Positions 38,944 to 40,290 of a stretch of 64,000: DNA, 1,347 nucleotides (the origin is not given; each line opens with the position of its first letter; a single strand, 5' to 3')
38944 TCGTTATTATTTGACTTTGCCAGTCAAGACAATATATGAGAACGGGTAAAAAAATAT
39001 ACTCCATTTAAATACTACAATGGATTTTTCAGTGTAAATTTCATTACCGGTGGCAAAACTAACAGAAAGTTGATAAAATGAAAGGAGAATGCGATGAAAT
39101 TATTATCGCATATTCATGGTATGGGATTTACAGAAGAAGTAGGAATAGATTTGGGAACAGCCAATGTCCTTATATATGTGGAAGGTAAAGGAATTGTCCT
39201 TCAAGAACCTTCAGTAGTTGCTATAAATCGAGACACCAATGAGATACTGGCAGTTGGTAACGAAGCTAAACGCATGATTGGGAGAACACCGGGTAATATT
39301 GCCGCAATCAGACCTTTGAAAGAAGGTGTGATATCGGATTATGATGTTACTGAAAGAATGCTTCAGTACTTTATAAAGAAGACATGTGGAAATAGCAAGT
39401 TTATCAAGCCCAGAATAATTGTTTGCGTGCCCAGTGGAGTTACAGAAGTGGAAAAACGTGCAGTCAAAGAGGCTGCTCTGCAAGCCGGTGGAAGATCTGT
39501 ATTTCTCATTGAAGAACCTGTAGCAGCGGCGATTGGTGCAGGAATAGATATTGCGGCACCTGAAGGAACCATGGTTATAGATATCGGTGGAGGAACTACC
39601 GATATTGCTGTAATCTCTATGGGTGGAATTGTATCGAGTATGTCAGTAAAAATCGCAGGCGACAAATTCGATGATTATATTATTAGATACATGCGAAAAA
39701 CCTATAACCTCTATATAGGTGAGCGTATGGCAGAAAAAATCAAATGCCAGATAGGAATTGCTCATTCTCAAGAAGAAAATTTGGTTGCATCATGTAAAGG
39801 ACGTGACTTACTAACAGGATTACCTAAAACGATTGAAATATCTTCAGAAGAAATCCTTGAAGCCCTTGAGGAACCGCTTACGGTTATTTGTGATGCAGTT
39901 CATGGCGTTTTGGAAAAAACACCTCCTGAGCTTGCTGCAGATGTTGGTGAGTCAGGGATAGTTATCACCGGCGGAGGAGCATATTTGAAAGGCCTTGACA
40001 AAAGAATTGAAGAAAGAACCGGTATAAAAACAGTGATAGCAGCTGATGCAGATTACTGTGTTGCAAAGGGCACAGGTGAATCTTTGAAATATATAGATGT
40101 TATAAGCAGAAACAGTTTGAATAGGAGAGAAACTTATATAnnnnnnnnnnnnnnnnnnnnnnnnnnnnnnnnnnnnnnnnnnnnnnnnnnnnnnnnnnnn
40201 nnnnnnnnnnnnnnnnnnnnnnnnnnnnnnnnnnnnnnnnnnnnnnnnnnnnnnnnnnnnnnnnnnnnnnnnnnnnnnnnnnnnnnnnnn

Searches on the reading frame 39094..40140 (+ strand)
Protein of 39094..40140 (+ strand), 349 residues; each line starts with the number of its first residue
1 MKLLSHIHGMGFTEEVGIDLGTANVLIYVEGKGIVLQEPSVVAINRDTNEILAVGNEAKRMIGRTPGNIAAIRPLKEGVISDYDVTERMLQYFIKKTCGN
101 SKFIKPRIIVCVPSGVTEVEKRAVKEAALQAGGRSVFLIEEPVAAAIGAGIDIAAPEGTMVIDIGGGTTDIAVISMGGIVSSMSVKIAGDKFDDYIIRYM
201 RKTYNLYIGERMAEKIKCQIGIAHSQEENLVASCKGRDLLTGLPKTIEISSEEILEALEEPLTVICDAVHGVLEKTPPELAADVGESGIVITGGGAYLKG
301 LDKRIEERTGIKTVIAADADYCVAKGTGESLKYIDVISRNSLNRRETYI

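Call 53: search_protein_families(library=pfam, proteins=[window:39094-40140:+], max_evalue=0.00001)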
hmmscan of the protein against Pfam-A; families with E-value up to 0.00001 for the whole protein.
window:39094-40140:+ (349 aa): 4 families
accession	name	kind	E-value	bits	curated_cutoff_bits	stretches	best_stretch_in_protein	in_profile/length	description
PF06723.19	MreB_Mbl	-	4.9e-143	476.3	27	1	14-337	2-325/327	MreB/Mbl protein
PF00012.26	HSP70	-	1.6e-14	53.5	20.6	1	107-327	135-368/599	Hsp70 protein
PF00022.25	Actin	-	2e-12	46.8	27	1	39-203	31-190/410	Actin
PF14450.12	FtsA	-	7.4e-09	36.5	31.8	1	160-318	1-112/127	Cell division protein FtsA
